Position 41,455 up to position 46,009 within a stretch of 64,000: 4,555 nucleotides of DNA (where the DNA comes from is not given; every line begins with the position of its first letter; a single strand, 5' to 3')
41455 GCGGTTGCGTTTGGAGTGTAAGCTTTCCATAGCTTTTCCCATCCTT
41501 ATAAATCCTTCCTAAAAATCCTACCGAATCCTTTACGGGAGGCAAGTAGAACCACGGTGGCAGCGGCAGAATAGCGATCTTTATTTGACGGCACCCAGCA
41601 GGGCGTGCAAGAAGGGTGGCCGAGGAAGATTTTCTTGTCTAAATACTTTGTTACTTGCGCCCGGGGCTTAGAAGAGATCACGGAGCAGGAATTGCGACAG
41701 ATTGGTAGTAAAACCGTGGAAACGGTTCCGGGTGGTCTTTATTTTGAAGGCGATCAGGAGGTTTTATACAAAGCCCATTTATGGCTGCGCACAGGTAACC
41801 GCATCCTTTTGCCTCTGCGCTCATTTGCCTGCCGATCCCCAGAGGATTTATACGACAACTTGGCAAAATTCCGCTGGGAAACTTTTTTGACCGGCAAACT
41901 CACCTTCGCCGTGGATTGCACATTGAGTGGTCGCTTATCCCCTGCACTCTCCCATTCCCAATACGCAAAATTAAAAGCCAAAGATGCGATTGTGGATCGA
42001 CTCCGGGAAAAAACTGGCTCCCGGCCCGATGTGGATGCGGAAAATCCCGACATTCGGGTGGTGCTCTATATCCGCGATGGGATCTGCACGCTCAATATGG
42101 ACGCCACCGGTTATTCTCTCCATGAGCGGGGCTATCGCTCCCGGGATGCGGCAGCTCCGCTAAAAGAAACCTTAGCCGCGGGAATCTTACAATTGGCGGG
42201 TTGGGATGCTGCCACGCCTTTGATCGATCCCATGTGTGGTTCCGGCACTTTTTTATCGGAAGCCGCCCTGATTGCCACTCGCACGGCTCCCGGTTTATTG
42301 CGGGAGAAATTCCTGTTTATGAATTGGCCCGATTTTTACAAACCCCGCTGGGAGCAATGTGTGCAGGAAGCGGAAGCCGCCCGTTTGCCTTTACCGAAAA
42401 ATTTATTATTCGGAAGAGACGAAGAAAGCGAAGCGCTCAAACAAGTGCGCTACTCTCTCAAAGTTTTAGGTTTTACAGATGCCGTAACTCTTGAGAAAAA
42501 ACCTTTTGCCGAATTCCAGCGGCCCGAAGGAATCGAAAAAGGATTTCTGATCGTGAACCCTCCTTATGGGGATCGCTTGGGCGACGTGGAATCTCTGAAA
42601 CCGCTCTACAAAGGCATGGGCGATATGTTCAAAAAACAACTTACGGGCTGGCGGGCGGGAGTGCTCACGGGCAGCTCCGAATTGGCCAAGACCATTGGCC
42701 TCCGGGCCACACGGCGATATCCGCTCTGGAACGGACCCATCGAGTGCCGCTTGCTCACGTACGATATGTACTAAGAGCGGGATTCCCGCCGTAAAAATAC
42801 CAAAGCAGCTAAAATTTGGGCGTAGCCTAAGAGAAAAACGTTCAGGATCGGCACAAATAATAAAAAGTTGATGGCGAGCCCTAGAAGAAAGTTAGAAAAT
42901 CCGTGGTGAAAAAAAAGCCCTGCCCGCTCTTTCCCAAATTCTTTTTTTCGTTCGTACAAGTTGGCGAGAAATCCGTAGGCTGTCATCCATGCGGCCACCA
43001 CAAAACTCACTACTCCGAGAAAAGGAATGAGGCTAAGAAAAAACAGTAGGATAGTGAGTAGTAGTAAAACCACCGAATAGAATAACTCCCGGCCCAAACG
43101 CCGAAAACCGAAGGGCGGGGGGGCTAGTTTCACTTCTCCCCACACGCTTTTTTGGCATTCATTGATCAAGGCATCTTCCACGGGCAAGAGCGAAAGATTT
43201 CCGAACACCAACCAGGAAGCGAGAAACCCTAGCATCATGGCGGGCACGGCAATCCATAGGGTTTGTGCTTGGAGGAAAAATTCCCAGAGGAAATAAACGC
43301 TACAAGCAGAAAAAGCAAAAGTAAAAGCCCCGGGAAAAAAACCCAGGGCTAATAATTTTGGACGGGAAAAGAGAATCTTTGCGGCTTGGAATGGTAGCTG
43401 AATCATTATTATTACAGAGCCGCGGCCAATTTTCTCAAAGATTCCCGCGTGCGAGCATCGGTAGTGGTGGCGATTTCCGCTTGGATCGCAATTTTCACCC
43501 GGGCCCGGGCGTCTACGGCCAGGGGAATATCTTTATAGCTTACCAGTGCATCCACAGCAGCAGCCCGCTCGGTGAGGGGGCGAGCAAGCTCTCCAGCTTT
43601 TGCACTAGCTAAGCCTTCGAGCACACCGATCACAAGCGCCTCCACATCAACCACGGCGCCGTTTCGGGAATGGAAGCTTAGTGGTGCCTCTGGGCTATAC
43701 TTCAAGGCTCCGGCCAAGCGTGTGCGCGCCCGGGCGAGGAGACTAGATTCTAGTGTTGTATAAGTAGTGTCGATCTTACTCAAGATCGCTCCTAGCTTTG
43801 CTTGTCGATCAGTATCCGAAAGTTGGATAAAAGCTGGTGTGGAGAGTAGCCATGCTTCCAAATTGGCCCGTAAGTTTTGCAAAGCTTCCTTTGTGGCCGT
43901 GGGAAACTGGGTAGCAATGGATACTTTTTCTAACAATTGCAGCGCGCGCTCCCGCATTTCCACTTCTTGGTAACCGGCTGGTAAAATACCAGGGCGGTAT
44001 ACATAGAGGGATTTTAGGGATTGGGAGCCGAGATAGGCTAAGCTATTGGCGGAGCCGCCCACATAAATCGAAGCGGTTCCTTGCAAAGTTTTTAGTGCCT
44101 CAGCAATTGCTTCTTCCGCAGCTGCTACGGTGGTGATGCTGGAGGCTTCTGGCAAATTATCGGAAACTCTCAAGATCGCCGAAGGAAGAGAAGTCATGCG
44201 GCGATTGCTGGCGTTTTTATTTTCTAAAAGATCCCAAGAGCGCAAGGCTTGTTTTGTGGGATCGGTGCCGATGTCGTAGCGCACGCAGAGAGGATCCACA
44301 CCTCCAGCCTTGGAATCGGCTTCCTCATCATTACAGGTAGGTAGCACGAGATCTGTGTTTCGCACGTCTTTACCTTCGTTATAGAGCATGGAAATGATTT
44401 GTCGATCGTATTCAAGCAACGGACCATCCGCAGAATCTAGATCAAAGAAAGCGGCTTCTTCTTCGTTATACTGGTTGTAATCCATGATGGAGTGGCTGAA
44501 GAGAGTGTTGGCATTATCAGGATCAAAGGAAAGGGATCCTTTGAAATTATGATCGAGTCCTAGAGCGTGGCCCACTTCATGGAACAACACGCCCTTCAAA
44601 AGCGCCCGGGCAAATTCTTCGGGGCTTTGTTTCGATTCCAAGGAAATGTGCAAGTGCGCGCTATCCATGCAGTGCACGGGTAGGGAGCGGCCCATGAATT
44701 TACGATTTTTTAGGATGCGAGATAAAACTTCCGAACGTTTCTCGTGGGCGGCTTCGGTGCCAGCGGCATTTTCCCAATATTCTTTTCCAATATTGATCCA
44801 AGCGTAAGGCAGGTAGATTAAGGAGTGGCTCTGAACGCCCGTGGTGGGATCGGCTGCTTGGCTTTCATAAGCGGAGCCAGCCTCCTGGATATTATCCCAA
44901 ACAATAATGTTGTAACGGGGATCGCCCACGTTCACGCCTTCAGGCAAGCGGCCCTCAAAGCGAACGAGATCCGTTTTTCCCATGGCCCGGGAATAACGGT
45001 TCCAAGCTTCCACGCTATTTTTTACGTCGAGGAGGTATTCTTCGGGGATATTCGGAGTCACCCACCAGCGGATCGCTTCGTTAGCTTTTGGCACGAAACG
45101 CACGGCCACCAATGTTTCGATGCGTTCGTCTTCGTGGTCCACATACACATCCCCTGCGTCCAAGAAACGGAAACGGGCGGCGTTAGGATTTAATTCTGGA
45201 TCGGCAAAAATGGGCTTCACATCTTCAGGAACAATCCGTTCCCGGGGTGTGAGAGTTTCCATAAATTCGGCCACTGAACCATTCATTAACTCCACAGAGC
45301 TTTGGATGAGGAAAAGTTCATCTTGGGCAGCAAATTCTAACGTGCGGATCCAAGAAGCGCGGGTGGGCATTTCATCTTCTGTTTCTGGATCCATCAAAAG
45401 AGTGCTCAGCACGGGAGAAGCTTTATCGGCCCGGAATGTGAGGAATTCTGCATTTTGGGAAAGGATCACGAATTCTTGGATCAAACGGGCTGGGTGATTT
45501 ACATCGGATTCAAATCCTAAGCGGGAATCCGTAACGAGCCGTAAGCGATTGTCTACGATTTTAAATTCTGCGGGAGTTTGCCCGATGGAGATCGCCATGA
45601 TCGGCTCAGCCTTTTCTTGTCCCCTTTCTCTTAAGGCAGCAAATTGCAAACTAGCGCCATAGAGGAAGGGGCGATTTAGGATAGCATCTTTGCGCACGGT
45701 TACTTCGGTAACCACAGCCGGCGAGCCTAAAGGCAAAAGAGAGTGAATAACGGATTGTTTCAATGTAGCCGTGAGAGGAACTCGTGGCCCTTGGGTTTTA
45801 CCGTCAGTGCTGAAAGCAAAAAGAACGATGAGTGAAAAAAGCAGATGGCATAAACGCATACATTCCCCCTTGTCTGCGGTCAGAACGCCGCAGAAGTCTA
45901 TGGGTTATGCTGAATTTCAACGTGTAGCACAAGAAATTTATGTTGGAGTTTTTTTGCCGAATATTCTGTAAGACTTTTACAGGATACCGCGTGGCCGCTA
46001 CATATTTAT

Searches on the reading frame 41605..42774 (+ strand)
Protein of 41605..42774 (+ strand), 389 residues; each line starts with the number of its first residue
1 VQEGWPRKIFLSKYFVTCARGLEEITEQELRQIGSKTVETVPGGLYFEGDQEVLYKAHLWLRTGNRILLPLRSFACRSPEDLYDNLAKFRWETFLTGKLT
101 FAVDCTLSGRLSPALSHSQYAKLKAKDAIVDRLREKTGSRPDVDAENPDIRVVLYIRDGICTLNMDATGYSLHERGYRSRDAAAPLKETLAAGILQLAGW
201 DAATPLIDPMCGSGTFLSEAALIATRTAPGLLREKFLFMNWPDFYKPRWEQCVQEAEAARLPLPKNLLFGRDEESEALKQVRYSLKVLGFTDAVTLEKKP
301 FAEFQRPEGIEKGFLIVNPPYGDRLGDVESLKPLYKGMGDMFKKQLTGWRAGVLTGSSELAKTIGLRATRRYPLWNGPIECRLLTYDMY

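Call 21: search_protein_families(library=pfam, proteins=[window:41605-42774:+], max_evalue=0.001)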
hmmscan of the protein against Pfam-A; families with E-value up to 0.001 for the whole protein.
window:41605-42774:+ (389 aa): 3 families
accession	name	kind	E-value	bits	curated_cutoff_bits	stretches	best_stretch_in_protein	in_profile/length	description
PF01170.24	UPF0020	-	5.3e-43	147.4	22.3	1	175-383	1-195/197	RMKL-like, methyltransferase domain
PF22020.1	RlmL_1st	-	1.7e-18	66.8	27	1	13-68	1-55/55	RlmL ferredoxin-like domain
PF02926.22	THUMP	-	1.4e-17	64.3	20.6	1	77-164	2-82/84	THUMP domain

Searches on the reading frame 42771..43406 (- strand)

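Call 21: search_protein_families(library=pfam, proteins=[window:42771-43406:-], max_evalue=0.001)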
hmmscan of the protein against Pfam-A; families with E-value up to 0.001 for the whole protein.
window:42771-43406:- (211 aa): 1 family
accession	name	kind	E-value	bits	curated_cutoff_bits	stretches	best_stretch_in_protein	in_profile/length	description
PF07264.17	EI24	-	2.9e-13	50.8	32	1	5-192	2-197/199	Sulfate transporter CysZ/Etoposide-induced protein 2.4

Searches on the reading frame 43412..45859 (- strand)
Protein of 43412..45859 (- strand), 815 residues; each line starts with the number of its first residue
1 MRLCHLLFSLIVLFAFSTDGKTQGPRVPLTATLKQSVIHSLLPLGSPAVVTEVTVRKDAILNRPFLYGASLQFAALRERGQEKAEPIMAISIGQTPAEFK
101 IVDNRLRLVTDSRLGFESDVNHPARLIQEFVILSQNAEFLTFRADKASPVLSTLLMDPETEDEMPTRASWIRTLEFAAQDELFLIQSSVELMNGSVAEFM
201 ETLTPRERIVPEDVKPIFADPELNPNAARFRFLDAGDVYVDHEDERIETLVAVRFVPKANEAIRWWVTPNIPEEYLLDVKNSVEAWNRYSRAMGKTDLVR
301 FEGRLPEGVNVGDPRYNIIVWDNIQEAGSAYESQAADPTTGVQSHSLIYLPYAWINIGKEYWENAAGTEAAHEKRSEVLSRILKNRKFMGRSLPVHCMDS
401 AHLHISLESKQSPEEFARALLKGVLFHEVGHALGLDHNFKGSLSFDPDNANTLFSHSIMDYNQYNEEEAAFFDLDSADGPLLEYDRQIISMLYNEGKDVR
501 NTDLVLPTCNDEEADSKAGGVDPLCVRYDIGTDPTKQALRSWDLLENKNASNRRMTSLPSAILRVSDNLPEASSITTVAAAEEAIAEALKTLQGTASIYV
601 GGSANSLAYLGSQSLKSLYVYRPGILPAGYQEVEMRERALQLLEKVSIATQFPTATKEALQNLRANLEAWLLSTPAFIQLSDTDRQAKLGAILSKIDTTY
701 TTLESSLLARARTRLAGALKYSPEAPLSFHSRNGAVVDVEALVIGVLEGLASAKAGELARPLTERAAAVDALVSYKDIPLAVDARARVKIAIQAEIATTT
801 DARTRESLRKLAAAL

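Call 21: search_protein_families(library=pfam, proteins=[window:43412-45859:-], max_evalue=0.001)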
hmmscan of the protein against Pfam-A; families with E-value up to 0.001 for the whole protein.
window:43412-45859:- (815 aa): 1 family
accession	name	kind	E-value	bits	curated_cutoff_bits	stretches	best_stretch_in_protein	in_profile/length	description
PF16313.11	DUF4953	-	7.9e-15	55.3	24.2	1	411-546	3-160/316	Met-zincin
